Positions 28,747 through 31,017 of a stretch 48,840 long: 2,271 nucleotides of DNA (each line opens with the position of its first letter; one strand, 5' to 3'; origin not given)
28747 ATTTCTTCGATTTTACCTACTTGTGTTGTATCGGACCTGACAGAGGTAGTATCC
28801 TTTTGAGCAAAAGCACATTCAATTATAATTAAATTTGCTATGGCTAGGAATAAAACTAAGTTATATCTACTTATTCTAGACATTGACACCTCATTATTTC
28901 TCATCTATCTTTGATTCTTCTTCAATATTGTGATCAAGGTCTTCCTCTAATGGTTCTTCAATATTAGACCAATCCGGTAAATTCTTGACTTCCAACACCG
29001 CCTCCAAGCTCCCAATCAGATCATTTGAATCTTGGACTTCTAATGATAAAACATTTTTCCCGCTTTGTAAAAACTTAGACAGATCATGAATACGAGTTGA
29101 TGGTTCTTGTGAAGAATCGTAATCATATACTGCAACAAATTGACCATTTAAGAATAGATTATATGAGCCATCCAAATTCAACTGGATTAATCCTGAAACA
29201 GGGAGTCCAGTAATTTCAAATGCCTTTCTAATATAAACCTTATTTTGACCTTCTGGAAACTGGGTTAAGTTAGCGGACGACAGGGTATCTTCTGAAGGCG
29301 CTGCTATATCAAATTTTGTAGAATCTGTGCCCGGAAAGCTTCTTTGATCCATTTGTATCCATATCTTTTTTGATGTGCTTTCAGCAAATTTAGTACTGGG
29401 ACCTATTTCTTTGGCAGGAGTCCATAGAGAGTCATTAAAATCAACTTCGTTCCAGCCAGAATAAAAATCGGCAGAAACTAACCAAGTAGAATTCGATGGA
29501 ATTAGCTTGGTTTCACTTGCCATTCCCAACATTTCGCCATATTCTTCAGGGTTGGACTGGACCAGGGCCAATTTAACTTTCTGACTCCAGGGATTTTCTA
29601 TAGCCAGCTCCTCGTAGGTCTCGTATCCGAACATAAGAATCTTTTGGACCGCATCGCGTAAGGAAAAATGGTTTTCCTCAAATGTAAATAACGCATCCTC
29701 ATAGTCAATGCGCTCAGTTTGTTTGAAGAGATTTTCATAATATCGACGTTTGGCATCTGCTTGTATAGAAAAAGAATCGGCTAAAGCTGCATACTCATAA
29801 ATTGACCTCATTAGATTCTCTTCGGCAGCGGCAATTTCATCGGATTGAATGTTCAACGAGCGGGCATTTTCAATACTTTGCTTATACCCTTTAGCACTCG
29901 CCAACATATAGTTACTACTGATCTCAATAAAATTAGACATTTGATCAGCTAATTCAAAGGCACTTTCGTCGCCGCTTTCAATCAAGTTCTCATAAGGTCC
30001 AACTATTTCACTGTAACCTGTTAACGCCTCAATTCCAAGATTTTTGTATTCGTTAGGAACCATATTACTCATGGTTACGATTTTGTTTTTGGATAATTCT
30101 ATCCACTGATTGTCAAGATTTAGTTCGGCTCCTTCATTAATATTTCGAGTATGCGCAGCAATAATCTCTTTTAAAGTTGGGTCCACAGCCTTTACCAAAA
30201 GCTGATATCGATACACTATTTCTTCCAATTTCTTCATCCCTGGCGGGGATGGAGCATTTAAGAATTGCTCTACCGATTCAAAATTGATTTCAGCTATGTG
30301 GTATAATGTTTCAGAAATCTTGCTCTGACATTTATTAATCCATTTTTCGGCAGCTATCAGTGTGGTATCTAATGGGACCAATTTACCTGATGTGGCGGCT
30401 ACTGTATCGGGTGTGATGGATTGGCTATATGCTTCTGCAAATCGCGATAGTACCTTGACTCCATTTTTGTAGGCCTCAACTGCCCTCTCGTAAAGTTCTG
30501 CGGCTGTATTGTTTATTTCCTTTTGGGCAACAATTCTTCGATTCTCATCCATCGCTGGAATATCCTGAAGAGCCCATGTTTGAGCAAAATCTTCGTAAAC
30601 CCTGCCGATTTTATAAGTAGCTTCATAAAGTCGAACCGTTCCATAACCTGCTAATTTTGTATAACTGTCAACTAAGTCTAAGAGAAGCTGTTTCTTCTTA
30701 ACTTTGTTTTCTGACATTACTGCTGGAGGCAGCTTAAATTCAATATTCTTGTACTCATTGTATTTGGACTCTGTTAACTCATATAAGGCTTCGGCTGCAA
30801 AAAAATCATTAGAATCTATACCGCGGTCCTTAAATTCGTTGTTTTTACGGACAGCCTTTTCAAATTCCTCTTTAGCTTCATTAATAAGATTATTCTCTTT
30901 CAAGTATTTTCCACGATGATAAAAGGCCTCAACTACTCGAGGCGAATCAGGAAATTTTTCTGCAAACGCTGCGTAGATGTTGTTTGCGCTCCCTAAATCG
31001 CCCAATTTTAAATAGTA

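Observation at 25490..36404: ExbB + two ExbD + AgmX-type TonB-like protein behind two giant TPR/coiled-coil proteins: an Agl/Glt-'core'-like envelope machine of unknown function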

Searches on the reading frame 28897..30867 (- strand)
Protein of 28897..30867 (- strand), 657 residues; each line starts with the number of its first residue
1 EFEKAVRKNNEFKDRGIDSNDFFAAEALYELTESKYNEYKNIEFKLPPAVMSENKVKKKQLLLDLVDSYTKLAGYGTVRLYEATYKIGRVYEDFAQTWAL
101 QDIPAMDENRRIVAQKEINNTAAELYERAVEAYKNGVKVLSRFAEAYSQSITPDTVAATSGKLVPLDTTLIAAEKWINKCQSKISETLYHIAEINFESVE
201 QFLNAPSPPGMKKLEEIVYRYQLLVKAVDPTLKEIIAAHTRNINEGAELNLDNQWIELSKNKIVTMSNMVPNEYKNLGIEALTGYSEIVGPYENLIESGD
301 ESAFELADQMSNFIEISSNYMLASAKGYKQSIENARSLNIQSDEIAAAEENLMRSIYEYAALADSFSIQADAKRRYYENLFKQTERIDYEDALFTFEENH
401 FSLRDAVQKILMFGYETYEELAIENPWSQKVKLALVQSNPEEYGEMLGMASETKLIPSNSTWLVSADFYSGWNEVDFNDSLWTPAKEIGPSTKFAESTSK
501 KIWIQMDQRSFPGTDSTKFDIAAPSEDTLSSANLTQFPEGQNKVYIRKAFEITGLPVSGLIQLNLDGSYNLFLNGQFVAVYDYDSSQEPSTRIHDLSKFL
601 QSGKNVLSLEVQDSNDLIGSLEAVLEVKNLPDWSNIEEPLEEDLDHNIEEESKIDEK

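Call 56: predict_structure(alignment_id=A2)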
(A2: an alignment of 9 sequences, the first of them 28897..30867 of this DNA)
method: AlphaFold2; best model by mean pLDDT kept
length: 657 residues; sequences in the alignment: 9
mean_pLDDT: 85.2   pTM: 0.75
mean pLDDT of the five models: 85.2, 84.2, 83.3, 82.7, 82.0
residues with pLDDT >= 90: 393; 70-90: 180; 50-70: 31; < 50: 53
segments of 3 or more residues with pLDDT < 50: 155-165, 507-541, 650-652, 654-657
pLDDT, mean of each block of 10 residues (from residue 1): 81 80 86 95 92 95 95 83 93 95 85 89 96 93 83 51 56 89 96 90 86 92 92 94 93 92 94 96 96 94 93 97 97 93 91 97 96 93 93 97 97 96 91 91 87 92 89 91 88 86 58 26 26 28 85 93 89 91 76 91 94 70 94 82 59 46
secondary structure, 60 per line:
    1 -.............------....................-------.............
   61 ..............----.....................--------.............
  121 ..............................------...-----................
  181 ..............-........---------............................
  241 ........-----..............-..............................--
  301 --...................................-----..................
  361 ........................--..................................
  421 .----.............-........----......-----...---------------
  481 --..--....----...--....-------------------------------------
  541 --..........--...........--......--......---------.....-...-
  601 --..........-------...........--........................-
elements in order: H2-14 H21-40 H48-74 H79-99 H108-150 H165-194 H196-203 H213-248 H254-267 H269-298 H303-337 H343-384 H387-421 H426-438 H440-447 E452-457 E463-465 E487-490 E500-503 E543-552 E555-565 E568-573 E576-581 E591-595 E603-612 E620-630 H633-656

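Call 58: search_protein_representatives(alignment_id=A2)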
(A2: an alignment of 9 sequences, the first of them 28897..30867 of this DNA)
Query: 9 sequences, 661 profile positions. Proteins with E-value up to 0.001 (for the whole library): 3245; up to 1e-10: 458; up to 1e-30: 145. The best 150 are listed.
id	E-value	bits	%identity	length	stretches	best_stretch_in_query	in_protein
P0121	5.9e-275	930.1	-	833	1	2-649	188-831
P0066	2.7e-247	838.7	-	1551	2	1-661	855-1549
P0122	2.2e-229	779.5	-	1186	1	1-661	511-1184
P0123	5.2e-213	725.4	-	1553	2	1-661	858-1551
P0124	2.3e-210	716.7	-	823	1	1-660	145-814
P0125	1.3e-207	707.6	-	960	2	1-651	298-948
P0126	3.6e-190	650.0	-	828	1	1-658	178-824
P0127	3.1e-189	646.9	-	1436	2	1-503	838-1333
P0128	1.7e-178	611.4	-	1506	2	1-661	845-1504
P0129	5.8e-178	609.6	-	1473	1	2-653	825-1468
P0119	2.9e-177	607.3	-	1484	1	1-649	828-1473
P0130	1.7e-173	594.8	-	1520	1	1-658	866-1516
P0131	1.4e-164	565.4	-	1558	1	1-650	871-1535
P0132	9.9e-158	542.8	-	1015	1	1-657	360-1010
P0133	1.7e-155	535.4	-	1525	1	1-658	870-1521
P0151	9.7e-102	357.8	-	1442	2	2-484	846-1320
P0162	6.7e-87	308.7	-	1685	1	1-639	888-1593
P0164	1.4e-83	297.8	-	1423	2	2-502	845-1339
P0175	2.6e-71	257.2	-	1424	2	1-495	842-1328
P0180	1.4e-66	241.6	-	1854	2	1-488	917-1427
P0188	7.3e-60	219.4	-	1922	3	178-485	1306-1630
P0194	6.6e-55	203.0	-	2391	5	1-483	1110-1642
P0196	2.4e-52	194.5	-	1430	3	1-255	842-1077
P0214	2.0e-41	158.5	-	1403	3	1-149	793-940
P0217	5.8e-40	153.6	-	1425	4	1-145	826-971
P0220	9.6e-40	152.9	-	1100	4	2-131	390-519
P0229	2.9e-37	144.7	-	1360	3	385-622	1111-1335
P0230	3.4e-37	144.5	-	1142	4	222-486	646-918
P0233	1.9e-36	142.0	-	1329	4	454-619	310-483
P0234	6.0e-36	140.4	-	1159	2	2-197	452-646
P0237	1.2e-35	139.4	-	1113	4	2-143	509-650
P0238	1.4e-35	139.2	-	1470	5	1-133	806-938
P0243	2.0e-34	135.3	-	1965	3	2-138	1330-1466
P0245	2.6e-34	135.0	-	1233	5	1-139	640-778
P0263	7.5e-31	123.5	-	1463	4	2-146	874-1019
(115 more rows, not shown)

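Call 59: list_cluster_members(proteins=[P0151, P0162, P0180, P0188, P0194, P0229, P0233, P0245, P0263, P0214])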
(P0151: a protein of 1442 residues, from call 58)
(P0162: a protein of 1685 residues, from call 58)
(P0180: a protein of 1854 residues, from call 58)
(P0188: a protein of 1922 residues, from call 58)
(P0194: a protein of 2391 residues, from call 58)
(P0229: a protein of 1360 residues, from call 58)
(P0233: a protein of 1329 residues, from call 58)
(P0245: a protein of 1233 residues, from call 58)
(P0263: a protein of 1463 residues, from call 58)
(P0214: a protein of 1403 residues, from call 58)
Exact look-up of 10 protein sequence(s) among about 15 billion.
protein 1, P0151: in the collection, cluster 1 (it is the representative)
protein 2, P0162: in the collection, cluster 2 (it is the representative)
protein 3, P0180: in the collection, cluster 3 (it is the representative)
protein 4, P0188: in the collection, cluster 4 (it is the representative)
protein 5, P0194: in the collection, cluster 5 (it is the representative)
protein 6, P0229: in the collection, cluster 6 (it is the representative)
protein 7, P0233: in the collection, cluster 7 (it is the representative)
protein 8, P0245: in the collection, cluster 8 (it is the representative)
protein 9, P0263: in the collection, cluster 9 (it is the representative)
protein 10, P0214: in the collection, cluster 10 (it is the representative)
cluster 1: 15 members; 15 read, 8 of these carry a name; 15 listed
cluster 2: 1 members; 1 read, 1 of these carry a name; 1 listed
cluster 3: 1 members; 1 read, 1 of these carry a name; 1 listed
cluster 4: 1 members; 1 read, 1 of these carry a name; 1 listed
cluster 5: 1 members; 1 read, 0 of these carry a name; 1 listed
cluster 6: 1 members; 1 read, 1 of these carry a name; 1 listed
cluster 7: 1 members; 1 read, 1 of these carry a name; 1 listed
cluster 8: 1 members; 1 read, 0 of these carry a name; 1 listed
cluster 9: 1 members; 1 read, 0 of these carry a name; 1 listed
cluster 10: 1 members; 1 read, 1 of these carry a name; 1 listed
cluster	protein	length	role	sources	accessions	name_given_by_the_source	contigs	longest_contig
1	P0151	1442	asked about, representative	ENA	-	-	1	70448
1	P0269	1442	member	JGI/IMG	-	TolA-binding protein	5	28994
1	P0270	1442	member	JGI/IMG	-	TolA-binding protein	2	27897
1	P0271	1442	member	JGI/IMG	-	TolA-binding protein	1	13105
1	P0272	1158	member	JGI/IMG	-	TolA-binding protein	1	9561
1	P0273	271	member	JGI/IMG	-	tetratricopeptide (TPR) repeat protein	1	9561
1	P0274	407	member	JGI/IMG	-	hypothetical protein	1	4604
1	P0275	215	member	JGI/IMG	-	hypothetical protein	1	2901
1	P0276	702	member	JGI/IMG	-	hypothetical protein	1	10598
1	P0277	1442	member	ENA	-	-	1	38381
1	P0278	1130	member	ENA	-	-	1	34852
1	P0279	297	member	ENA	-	-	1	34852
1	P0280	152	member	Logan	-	-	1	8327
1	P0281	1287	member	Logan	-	-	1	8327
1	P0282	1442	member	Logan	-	-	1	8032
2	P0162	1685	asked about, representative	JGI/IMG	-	tetratricopeptide (TPR) repeat protein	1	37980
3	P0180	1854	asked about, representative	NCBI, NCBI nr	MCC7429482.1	tetratricopeptide repeat protein [bacterium]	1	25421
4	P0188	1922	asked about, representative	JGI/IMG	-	tetratricopeptide (TPR) repeat protein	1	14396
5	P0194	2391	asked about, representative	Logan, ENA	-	-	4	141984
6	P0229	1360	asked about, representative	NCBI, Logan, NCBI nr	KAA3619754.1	MAG: hypothetical protein DWQ05_03235 [Calditrichaeota bacterium] | MAG: hypothetical protein DWQ05_03235 [Calditrichota bacterium]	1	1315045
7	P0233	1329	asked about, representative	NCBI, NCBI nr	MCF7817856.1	MAG: hypothetical protein K9M54_08230, partial [Kiritimatiellales bacterium] | hypothetical protein [Kiritimatiellales bacterium]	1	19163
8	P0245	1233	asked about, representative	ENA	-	-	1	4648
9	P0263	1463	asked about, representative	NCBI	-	-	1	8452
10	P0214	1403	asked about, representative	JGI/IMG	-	tetratricopeptide (TPR) repeat protein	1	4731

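Call 60: fold_search(model_id=the predicted structure, library=pdb)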
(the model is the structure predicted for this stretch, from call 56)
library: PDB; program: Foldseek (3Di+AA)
matches with E <= 10: 730; with E <= 0.001: 9
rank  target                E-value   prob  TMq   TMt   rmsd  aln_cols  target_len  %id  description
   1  9mg8_B                5.1e-06  1.00  0.15  0.24  30.1       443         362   14  Crystal Structure of b-iTHR-110 (released 2025-12-17)
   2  9mg8_A                6.4e-05  1.00  0.16  0.25  29.8       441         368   12  Crystal Structure of b-iTHR-110 (released 2025-12-17)
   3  1yq2_A                2.1e-04  1.00  0.16  0.11  11.2       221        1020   15  beta-galactosidase from Arthrobacter sp. C2-2 (isoenzyme C2-2-1) (released 2005-10-04)
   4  7dkh_A                2.5e-04  0.84  0.10  0.08  23.8       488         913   12  Crystal structure of the Ctr9/Paf1/Cdc73/Rtf1 quaternary complex (released 2021-11-24)
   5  7dkh_I                3.2e-04  0.87  0.12  0.10  21.9       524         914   12  Crystal structure of the Ctr9/Paf1/Cdc73/Rtf1 quaternary complex (released 2021-11-24)
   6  5t99_A                7.4e-04  1.00  0.17  0.15   4.6       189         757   16  Crystal structure of BuGH2Awt in complex with Galactoisofagomine (released 2017-09-13)
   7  6mvg_A                8.1e-04  1.00  0.15  0.16   7.4       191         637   10  Crystal structure of FMN-binding beta-glucuronidase from Ruminococcus gnavus (released 2019-01-30)
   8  6d89_A                8.8e-04  1.00  0.12  0.13   3.8       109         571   16  Bacteroides uniformis beta-glucuronidase 1 with N-terminal loop deletion (released 2018-10-17)
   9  8j8q_C                9.2e-04  0.69  0.10  0.09  22.1       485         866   12  Structure of the four-component Paf1 complex from Saccharomyces eubayanus (released 2023-05-24)
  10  6d8k_D                1.1e-03  1.00  0.14  0.23  14.1       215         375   13  Bacteroides multiple species beta-glucuronidase (released 2018-10-17)
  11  5t98_B                1.2e-03  1.00  0.16  0.15   4.6       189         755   16  Crystal structure of BuGH2Awt (released 2017-09-13)
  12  9d01                  1.4e-03  0.97  0.13  0.21  25.5       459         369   12  Crystal Structure of a-iTHR-201 (released 2025-12-10)
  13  8ges_B                1.4e-03  1.00  0.17  0.17   7.0       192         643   12  R. hominis 2 beta-glucuronidase bound to UNC10201652-glucuronide (released 2024-02-14)
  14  8dhl_B                1.4e-03  1.00  0.17  0.13   4.8       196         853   11  Tannerella forsythia beta-glucuronidase (L2) (released 2023-05-17)
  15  6sec                  1.4e-03  1.00  0.16  0.11   9.5       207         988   14  Cold-adapted beta-D-galactosidase from Arthrobacter sp. 32cBon complex with ONPG (released 2019-09-11)
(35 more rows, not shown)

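Call 65: list_cluster_members(proteins=[P0217, P0220, P0230, P0234, P0237, P0238, P0196, P0175, P0164, P0243])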
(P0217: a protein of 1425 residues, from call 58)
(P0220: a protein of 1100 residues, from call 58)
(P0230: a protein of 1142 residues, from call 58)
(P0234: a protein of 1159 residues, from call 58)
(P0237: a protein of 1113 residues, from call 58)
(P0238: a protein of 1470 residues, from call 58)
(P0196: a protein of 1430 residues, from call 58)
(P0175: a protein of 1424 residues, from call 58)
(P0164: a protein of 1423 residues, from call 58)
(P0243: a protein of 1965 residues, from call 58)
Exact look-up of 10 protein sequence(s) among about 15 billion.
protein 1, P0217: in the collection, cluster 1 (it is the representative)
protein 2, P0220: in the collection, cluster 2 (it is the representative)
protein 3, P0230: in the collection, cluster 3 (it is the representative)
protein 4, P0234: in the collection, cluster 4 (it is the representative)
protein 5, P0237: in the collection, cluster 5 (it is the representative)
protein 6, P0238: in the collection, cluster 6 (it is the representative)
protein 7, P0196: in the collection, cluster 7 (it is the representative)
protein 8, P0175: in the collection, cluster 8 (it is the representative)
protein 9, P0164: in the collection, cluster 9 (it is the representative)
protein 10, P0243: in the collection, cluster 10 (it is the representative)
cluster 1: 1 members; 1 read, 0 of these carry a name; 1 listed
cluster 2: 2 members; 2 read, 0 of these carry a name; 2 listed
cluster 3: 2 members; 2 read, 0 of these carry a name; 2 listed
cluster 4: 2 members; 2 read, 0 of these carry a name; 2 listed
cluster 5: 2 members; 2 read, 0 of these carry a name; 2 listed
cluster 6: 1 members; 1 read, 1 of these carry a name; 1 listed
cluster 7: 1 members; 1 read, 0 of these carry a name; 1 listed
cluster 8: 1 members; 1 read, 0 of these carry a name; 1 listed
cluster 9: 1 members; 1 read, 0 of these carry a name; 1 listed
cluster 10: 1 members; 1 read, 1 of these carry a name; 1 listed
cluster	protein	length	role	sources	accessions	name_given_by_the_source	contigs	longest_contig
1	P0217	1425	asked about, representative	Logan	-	-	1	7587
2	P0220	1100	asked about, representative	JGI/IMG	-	-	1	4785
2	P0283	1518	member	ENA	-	-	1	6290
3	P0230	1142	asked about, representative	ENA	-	-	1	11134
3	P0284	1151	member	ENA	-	-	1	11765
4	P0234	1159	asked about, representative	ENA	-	-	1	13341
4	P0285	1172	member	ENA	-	-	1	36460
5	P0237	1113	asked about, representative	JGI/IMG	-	-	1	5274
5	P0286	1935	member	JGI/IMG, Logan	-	-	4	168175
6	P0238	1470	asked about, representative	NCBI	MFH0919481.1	MAG: tetratricopeptide repeat protein [Fibrobacterota bacterium]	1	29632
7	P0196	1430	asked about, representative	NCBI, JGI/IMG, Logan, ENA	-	-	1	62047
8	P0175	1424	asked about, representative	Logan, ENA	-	-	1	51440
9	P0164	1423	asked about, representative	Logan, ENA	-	-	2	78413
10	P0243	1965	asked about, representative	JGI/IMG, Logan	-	tetratricopeptide (TPR) repeat protein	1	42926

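Call 66: find_homologous_proteins(query=P0238, max_evalue=1e-10)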
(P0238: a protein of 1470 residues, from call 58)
Query P0238 (1470 aa): 79 proteins with E <= 1e-10 among 8000 candidates.
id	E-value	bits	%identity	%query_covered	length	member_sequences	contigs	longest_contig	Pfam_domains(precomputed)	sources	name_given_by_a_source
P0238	0.0e+0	3291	100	100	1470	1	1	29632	PF14559.13,PF13431.13,PF13525.13,PF00515.35,PF12895.14,PF13424.13,PF13432.13,PF13428.13,PF07719.24,PF13174.13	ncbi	ncbi:MAG: tetratricopeptide repeat protein [Fibrobacterota bacterium]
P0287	0.0e+0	1776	56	97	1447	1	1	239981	PF14559.13,PF13525.13,PF00515.35,PF12895.14,PF13424.13,PF13432.13,PF13428.13,PF07719.24,PF13174.13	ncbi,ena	-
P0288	0.0e+0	1620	53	98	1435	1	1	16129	PF14559.13,PF13525.13,PF00515.35,PF13424.13,PF13432.13,PF13428.13,PF13181.13,PF07719.24,PF13174.13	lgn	-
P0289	0.0e+0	1493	50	98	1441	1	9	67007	PF14559.13,PF13525.13,PF00515.35,PF13424.13,PF13176.13,PF13432.13,PF13428.13,PF13181.13,PF07719.24,PF13174.13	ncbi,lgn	-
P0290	0.0e+0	1462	55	80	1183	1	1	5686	PF14559.13,PF00515.35,PF13424.13,PF13432.13,PF13428.13,PF07719.24,PF13174.13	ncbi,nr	ncbi:MAG: tetratricopeptide repeat protein, partial [Fibrobacteres bacterium]|nr:tetratricopeptide r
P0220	0.0e+0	1256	57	64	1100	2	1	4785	PF14559.13,PF24575.2,PF13525.13,PF13424.13,PF13432.13,PF13428.13,PF13174.13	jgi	-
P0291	3.3e-236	805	35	86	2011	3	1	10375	PF13431.13,PF13525.13,PF25058.2,PF13176.13,PF13428.13,PF14559.13,PF00515.35,PF12895.14,PF13424.13,PF13432.13,PF07719.24,PF13174.13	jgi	jgi:TolA-binding protein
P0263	1.5e-167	578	29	85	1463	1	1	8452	PF14559.13,PF13525.13,PF00515.35,PF13424.13,PF13432.13,PF13428.13,PF07719.24,PF13174.13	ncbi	-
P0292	8.2e-148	512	39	49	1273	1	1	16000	PF13431.13,PF13525.13,PF13428.13,PF25064.2,PF14559.13,PF00515.35,PF12895.14,PF13424.13,PF13432.13,PF13181.13,PF07719.24,PF13174.13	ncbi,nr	ncbi:MAG: tetratricopeptide repeat protein, partial [Chitinivibrionales bacterium]|nr:tetratricopept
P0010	5.5e-117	410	27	69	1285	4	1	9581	PF13431.13,PF16068.11,PF13525.13,PF13428.13,PF25064.2,PF14559.13,PF24575.2,PF13371.13,PF00515.35,PF13424.13,PF13432.13,PF13181.13,PF07719.24,PF13174.13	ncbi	ncbi:MAG: outer membrane protein assembly factor BamD, partial [Calditrichaeota bacterium]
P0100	1.3e-115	406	28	67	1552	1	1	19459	PF14559.13,PF13431.13,PF00515.35,PF13424.13,PF13432.13,PF13428.13,PF13181.13,PF07719.24,PF13174.13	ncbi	-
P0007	1.2e-111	393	27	69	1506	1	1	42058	PF13525.13,PF13176.13,PF13428.13,PF13512.13,PF14559.13,PF13371.13,PF00515.35,PF13424.13,PF13432.13,PF13181.13,PF07719.24,PF13174.13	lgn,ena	-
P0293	6.3e-111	390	28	68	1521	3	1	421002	PF14559.13,PF13525.13,PF13371.13,PF00515.35,PF13424.13,PF13432.13,PF13428.13,PF13181.13,PF07719.24,PF13174.13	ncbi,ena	-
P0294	2.1e-110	389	28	67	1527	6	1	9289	PF13525.13,PF00515.35,PF13424.13,PF13432.13,PF07719.24,PF13174.13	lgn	-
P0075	2.3e-110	388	25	75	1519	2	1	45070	PF14559.13,PF13525.13,PF00515.35,PF13176.13,PF13432.13,PF13428.13,PF07719.24,PF13174.13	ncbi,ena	-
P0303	8.2e-54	201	25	63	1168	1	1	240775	PF14559.13,PF13525.13,PF00515.35,PF13424.13,PF13432.13,PF13428.13,PF07719.24,PF13174.13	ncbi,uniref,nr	ncbi:tetratricopeptide repeat protein [Hyalangium versicolor]|uniref:tetratricopeptide repeat protei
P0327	1.3e-26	111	22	57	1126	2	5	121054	PF14559.13,PF24575.2,PF13414.13,PF13424.13,PF13432.13,PF13428.13,PF07719.24,PF13174.13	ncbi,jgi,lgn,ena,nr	ncbi:MAG TPA: gliding motility protein U [Myxococcales bacterium]|jgi:TolA-binding protein|nr:glidin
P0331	3.7e-22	96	22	55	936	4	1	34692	PF14559.13,PF13431.13,PF13525.13,PF12895.14,PF13424.13,PF13432.13,PF13428.13,PF07719.24,PF13174.13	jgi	jgi:cellulose synthase operon protein C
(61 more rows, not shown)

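Call 70: find_encoding_contigs(protein=P0303, flank=10000, max_places=2)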
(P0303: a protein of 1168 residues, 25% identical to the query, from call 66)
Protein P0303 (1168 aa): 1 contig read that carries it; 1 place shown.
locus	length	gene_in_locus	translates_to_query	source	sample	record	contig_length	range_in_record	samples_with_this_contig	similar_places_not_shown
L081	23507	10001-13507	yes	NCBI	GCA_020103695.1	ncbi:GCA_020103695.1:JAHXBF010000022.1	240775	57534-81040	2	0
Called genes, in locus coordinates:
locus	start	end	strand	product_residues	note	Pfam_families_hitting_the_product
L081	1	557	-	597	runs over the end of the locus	PF00069:Pkinase, PF07714:PK_Tyr_Ser-Thr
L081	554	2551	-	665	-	PF04773:FecR (faint)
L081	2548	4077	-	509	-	PF08308:PEGA (faint), PF13620:CarboxypepD_reg, PF17802:SpaA (faint), PF20608:Phage_tube_C (faint), PF13620:CarboxypepD_reg, PF13715:CarbopepD_reg_2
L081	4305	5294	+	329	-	-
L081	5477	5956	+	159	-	PF03259:Robl_LC7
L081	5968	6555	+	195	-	PF00025:Arf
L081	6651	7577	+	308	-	-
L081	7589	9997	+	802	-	PF00515:TPR_1 (faint), PF07719:TPR_2 (faint), PF12895:ANAPC3 (faint), PF13174:TPR_6 (faint), PF13424:TPR_12 (faint), PF14559:TPR_19 (faint), PF13181:TPR_8 (faint), PF13432:TPR_16, +1 more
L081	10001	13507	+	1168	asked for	PF13424:TPR_12 (faint), PF13525:YfiO (faint), PF00515:TPR_1 (faint), PF07719:TPR_2 (faint), PF13428:TPR_14 (faint), PF14559:TPR_19 (faint), PF13174:TPR_6 (weak), PF13432:TPR_16 (weak)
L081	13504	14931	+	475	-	-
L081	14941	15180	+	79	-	-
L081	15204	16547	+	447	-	-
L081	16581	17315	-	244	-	-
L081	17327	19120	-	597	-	-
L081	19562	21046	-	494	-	PF00027:cNMP_binding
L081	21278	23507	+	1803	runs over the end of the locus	PF00069:Pkinase, PF07714:PK_Tyr_Ser-Thr, PF13191:AAA_16, PF01590:GAF, PF13185:GAF_2, PF13492:GAF_3, PF00512:HisKA (weak), PF02518:HATPase_c, +1 more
